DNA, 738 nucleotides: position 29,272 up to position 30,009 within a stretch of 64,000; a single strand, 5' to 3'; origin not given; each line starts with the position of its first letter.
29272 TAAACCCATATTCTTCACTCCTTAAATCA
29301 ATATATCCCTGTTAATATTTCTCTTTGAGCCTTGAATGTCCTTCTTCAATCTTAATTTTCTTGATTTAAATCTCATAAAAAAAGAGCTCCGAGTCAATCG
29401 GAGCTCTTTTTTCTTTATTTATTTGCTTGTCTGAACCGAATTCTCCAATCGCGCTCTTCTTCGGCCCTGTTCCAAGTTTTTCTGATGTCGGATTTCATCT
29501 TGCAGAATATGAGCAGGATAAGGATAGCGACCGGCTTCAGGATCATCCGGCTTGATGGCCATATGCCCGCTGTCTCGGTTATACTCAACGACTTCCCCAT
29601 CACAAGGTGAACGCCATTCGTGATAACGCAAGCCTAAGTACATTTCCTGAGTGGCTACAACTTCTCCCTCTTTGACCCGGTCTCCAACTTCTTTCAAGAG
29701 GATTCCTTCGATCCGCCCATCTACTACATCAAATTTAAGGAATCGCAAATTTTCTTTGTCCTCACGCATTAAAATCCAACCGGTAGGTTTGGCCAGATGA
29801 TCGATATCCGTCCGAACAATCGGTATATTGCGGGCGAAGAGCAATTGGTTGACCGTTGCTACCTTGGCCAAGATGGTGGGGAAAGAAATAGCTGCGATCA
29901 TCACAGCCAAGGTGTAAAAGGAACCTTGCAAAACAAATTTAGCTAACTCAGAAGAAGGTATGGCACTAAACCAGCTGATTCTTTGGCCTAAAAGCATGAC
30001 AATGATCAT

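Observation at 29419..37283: Tandemly duplicated MacB/FtsX-type exporter: two heterologous permease pairs, one ATPase, and a PLP dehydratase gene embedded between the pairs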

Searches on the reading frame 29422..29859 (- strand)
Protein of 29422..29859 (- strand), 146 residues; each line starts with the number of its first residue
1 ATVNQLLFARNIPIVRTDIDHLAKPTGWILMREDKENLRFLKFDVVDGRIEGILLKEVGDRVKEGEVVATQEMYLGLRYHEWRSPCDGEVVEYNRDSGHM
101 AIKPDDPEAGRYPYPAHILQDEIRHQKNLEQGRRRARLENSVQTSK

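Call 33: search_solved_structures(query=A2, max_evalue=10, show_alignments=2)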
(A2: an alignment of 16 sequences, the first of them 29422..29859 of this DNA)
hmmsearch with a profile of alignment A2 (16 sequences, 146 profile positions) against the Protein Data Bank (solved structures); distinct sequences matched with E-value up to 10: 9.
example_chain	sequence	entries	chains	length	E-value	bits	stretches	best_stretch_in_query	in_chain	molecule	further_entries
2ka7_A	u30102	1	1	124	0.0051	19.9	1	49-97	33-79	Glycine cleavage system H protein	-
1zko_A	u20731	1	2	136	0.0056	19.8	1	47-97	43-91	Glycine cleavage system H protein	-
2xha_A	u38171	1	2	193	0.051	16.7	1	79-138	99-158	TRANSCRIPTION ANTITERMINATION PROTEIN NUSG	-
2xhc_A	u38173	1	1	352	0.15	15.2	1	79-138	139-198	TRANSCRIPTION ANTITERMINATION PROTEIN NUSG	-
7r81_b1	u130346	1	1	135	0.64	13.1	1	99-144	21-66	60S ribosomal protein L27 (eL27)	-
3gkx_A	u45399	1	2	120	0.76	12.9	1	43-83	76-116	Putative ArsC family related protein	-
2gpr_A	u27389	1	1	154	1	12.5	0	82-97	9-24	GLUCOSE-PERMEASE IIA COMPONENT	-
9tps_G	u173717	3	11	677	1.3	12.1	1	52-93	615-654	Biotin carboxylase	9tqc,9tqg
1onl_A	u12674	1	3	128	1.7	11.8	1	54-95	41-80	glycine cleavage system H protein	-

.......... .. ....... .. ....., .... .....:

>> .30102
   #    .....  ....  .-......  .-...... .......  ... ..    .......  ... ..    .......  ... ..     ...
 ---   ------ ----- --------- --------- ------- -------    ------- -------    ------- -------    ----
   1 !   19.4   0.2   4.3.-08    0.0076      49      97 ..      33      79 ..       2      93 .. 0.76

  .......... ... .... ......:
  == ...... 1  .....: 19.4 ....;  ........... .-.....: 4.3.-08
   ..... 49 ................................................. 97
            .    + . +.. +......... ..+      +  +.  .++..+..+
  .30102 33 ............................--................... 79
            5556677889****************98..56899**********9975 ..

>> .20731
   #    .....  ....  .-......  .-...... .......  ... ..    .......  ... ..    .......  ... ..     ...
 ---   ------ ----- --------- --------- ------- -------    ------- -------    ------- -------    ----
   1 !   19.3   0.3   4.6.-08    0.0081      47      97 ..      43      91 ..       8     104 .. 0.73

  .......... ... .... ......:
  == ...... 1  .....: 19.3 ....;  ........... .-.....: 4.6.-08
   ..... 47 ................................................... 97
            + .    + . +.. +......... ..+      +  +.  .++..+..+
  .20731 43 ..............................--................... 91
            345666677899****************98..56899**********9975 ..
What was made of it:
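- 29542..29820 (-): Barrel-sandwich hybrid (lipoyl/biotinyl-like) domain of B, residues about 380-472, cytoplasmic, without a cofactor lysine. The profile hits GcvH at E 0.005, with the lipoyl-Lys column occupied by an aromatic or hydrophobic residue (call 33).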

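Call 41: predict_structure(alignment_id=A2)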
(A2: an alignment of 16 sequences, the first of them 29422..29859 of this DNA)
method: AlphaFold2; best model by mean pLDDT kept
length: 146 residues; sequences in the alignment: 16
mean_pLDDT: 90.7   pTM: 0.77
mean pLDDT of the five models: 90.7, 90.1, 89.6, 88.0, 88.0
residues with pLDDT >= 90: 113; 70-90: 20; 50-70: 13; < 50: 0
segments of 3 or more residues with pLDDT < 50: none
pLDDT, mean of each block of 10 residues (from residue 1): 54 82 95 96 91 95 97 87 98 95 96 95 96 95 84
secondary structure, 60 per line:
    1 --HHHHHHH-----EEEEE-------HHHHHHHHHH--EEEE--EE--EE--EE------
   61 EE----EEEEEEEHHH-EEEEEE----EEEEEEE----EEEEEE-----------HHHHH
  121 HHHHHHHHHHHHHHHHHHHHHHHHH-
elements in order: H3-9 E15-19 H27-36 E39-42 E67-73 E78-83 E88-94 E99-104 H116-145
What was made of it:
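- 29542..29820 (-): Domain model pLDDT 90.7 (call 41).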

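Call 43: search_protein_representatives(alignment_id=A2)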
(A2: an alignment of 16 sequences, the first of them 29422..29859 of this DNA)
Query: 16 sequences, 146 profile positions. Proteins with E-value up to 0.001 (for the whole library): 197; up to 1e-10: 102; up to 1e-30: 44. The best 150 are listed.
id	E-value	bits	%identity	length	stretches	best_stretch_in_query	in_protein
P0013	1.7e-58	212.9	-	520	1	1-144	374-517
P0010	2.5e-57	209.1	-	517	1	1-144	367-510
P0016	4.8e-53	195.2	-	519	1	1-144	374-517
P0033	9.0e-51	187.9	-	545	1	1-144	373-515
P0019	1.6e-49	183.8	-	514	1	1-142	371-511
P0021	1.6e-49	183.8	-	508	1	1-145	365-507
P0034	2.4e-49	183.2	-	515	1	1-140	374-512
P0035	6.7e-48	178.6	-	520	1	2-133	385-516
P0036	9.8e-48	178.0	-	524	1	1-134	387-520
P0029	1.8e-44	167.5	-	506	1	1-134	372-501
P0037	2.0e-44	167.3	-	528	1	1-140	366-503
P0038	5.2e-44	165.9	-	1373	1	1-128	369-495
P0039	1.7e-43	164.2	-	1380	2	1-142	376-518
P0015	1.9e-43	164.1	-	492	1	1-109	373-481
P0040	5.0e-42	159.5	-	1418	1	1-139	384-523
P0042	1.4e-41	158.0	-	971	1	1-115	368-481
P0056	3.9e-36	140.4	-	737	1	1-111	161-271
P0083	1.2e-22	96.7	-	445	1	1-108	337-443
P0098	2.4e-17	79.5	-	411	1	28-113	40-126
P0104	1.1e-15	74.0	-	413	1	34-104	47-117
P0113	2.1e-13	66.7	-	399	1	24-113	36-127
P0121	2.6e-11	59.9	-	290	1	26-105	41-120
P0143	3.6e-08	49.7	-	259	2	45-109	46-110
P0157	6.7e-07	45.6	-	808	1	40-107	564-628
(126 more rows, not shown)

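Call 44: search_protein_families(library=pfam, proteins=[P0098, P0104, P0113, P0038, P0042, P0083, P0056, P0143, P0121, P0157], max_evalue=0.01)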
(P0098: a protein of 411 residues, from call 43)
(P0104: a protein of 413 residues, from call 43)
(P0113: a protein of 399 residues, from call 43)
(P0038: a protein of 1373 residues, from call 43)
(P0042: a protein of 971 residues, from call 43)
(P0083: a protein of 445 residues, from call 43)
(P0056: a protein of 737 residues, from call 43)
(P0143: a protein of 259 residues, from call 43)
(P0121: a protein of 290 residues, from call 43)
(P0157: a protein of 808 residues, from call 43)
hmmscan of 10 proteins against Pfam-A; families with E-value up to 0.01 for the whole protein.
P0098 (411 aa): 1 family
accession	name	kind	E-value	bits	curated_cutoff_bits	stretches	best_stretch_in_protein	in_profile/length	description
PF00467.35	KOW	-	0.0026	18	22.3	0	358-374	5-21/32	KOW motif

P0104 (413 aa): 0 families

P0113 (399 aa): 0 families

P0038 (1373 aa): 7 families
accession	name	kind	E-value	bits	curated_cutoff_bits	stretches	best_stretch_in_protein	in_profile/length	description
PF16576.10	HlyD_D23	-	5.2e-28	98.2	30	3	1092-1256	26-188/214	Barrel-sandwich domain of CusB or HlyD membrane-fusion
PF13437.12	HlyD_3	-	9.1e-26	91.1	22.2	3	845-941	1-97/106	HlyD family secretion protein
PF13533.13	Biotin_lipoyl_2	-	9.8e-19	67.1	29.8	1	1090-1116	5-31/32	Biotin-lipoyl like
PF00364.28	Biotin_lipoyl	-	2e-13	50.4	22.1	0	633-662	44-73/73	Biotin-requiring enzyme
PF02687.27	FtsX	-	9.8e-08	32.5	25.5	1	259-364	2-109/120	FtsX-like permease C-terminal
PF01551.29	Peptidase_M23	-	0.00078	20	28.7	0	1094-1117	50-73/96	Peptidase family M23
PF02749.22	QRPTase_N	-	0.0066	17.1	27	0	1088-1119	36-63/82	Quinolinate phosphoribosyl transferase, N-terminal domain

P0042 (971 aa): 2 families
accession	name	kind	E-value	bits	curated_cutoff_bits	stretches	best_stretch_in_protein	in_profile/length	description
PF00246.29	Peptidase_M14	-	3.3e-44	152.1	21.6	2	591-717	4-136/286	Zinc carboxypeptidase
PF02687.27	FtsX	-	1.5e-08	35.1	25.5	1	258-359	2-107/120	FtsX-like permease C-terminal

P0083 (445 aa): 1 family
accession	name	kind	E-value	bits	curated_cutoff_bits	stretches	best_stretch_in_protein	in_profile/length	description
PF02687.27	FtsX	-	6.6e-08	33.1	25.5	1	236-332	10-112/120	FtsX-like permease C-terminal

P0056 (737 aa): 2 families
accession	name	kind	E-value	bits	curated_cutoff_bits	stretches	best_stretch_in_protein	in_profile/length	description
PF00246.29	Peptidase_M14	-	1.6e-44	153.1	21.6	2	366-482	4-120/286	Zinc carboxypeptidase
PF02687.27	FtsX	-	8.5e-05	23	25.5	1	54-159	5-107/120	FtsX-like permease C-terminal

P0143 (259 aa): 1 family
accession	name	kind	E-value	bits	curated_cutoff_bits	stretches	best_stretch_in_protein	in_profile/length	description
PF05896.17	NQRA_N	-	0.0074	16.9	25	0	60-99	46-82/94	NqrA N-terminal barrel-sandwich hybrid domain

P0121 (290 aa): 1 family
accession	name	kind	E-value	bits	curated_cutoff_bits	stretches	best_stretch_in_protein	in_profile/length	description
PF00364.28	Biotin_lipoyl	-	0.00036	20.8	22.1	1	30-85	18-71/73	Biotin-requiring enzyme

P0157 (808 aa): 0 families

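Call 46: fold_search(model_id=the predicted structure, library=pdb)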
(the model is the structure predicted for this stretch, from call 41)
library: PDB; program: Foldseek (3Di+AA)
matches with E <= 10: 562; with E <= 0.001: 0
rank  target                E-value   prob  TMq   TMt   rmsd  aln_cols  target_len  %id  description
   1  8a1y_A                6.2e-03  1.00  0.37  0.13   7.3        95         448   21  Sodium pumping NADH-quinone oxidoreductase with inhibitor HQNO (released 2023-06-14)
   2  9a87                  6.6e-03  0.99  0.26  0.46   7.3        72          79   21  The structure of C-terminal domain of the Arabidopsis BCCP1 (released 2025-04-09)
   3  9a5h_B                7.9e-03  1.00  0.35  0.13   5.8        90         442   20  Integrative model of DLDH1-ODP2 by crosslinking MS and deep learning (released 2024-09-18)
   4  3d4r_A                9.6e-03  1.00  0.35  0.33   2.5        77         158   17  CRYSTAL STRUCTURE OF a DUF2118 family protein (MMP0046) FROM METHANOCOCCUS MARIPALUDIS AT 2.20 A RESOLUTION (released 2008-07-08)
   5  8acw_A                1.0e-02  1.00  0.38  0.15   7.3        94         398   20  X-ray structure of Na+-NQR from Vibrio cholerae at 3.4 A resolution (released 2023-07-12)
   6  8acy_A                1.0e-02  1.00  0.35  0.14   7.4        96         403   19  X-ray structure of Na+-NQR from Vibrio cholerae at 3.5 A resolution (released 2023-07-12)
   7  3n6r_G                1.1e-02  0.93  0.27  0.07  14.0       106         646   19  CRYSTAL STRUCTURE OF the holoenzyme of PROPIONYL-COA CARBOXYLASE (PCC) (released 2010-08-25)
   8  3a7l                  1.5e-02  0.99  0.31  0.35   7.7       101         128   18  Crystal structure of E. coli apoH-protein (released 2010-01-19)
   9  2d5d_A                1.7e-02  0.99  0.27  0.52   4.1        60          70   28  Structure of Biotin Carboxyl Carrier Protein (74Val start) from Pyrococcus horikoshi OT3 Ligand Free Form II (released 2006-05-01)
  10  1onl_A                1.8e-02  0.99  0.29  0.33   5.0        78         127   27  Crystal structure of Thermus thermophilus HB8 H-protein of the glycine cleavage system (released 2003-08-26)
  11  4u9q_A                2.0e-02  1.00  0.37  0.19   7.2        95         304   21  Crystal structure of NqrA in spacegroup P21 (released 2014-12-03)
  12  7xk3_A                2.1e-02  0.99  0.37  0.13   9.2       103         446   19  Cryo-EM structure of Na+-pumping NADH-ubiquinone oxidoreductase from Vibrio cholerae, state 1 (released 2022-07-20)
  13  3n6r_A                2.3e-02  0.87  0.27  0.08  14.0       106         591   19  CRYSTAL STRUCTURE OF the holoenzyme of PROPIONYL-COA CARBOXYLASE (PCC) (released 2010-08-25)
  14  5vyz_D                2.4e-02  0.94  0.26  0.04  11.1        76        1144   24  Crystal structure of Lactococcus lactis pyruvate carboxylase in complex with cyclic-di-AMP (released 2017-08-16)
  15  9a4v_B                2.6e-02  0.98  0.31  0.12  10.0        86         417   22  Integrative model of PT1-ODO2 by crosslinking MS and deep learning (released 2024-09-18)
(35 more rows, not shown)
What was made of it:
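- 29542..29820 (-): Foldseek hits are the NqrA N-terminal BSH, BCCP, GcvH and DUF2118 (call 46).
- Closest known: Barrel-sandwich hybrid domains. Same: The fold, and the GE...(S/A)P.DG hairpin motifs (calls 33, 41, 46).
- The domain model and fold matches (calls 41, 46, 33).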

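Call 51: find_encoding_contigs(protein=P0083, flank=8000, max_places=2)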
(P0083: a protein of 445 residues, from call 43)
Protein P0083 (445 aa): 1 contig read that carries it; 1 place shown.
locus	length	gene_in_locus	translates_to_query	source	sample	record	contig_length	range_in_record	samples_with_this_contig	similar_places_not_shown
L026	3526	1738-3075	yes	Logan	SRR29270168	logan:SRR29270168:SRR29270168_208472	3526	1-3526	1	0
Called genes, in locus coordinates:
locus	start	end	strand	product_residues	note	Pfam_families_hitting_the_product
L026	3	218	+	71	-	?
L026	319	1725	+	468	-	PF02687:FtsX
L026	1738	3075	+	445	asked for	PF02687:FtsX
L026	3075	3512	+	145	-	PF00075:RNase_H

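Call 52: find_encoding_contigs(protein=P0038, flank=8000, max_places=2)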
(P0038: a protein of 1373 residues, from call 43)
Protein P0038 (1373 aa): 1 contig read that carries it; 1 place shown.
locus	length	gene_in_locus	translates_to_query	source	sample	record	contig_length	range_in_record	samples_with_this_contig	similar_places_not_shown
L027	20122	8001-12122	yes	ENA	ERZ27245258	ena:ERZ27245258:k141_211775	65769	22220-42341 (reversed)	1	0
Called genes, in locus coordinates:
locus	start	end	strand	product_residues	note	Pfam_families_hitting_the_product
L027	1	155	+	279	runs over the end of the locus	PF06182:ABC2_membrane_6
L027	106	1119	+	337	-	PF00005:ABC_tran, PF13304:AAA_21 (faint)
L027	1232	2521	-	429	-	PF25390:WD40_RLD (weak)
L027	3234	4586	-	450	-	PF03572:Peptidase_S41 (faint)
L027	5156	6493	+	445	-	-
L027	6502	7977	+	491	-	PF02687:FtsX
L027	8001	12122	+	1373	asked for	PF02687:FtsX, PF00364:Biotin_lipoyl (faint), PF25917:BSH_RND (faint), PF25973:BSH_CzcB (faint), PF25984:BSH_YknX (faint), PF25997:BSH_YhbJ (faint), PF25919:BSH_CusB (weak), PF25935:BSH_LcnD (faint), +1 more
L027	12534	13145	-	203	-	-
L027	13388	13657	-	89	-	-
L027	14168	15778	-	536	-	PF07833:Cu_amine_oxidN1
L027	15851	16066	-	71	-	-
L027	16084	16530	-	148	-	PF17225:DUF5301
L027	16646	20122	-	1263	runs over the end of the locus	PF05345:He_PIG (faint), PF13573:SprB (faint), PF07833:Cu_amine_oxidN1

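Call 66: search_protein_families(library=ncbifam, proteins=[P0042, L027:5156-6493:+], max_evalue=0.01)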
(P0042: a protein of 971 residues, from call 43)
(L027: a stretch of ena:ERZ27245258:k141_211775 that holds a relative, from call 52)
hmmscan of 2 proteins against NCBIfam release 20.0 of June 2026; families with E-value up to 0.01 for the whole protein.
P0042 (971 aa): 2 families
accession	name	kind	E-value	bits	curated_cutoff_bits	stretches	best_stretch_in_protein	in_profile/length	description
TIGR02212.1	lolCE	equivalog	1.3e-07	30.9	362.45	1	134-327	138-340/411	lipoprotein-releasing ABC transporter permease subunit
NF008076.0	PRK10814.1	exception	0.0034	16.4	473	0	258-357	269-363/399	lipoprotein-releasing ABC transporter permease subunit LolC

L027:5156-6493:+ (445 aa): 1 family
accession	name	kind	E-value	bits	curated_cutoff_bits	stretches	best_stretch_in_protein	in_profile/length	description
NF009059.0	PRK12393.1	equivalog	0.0025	16.6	543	1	377-428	235-286/460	amidohydrolase family protein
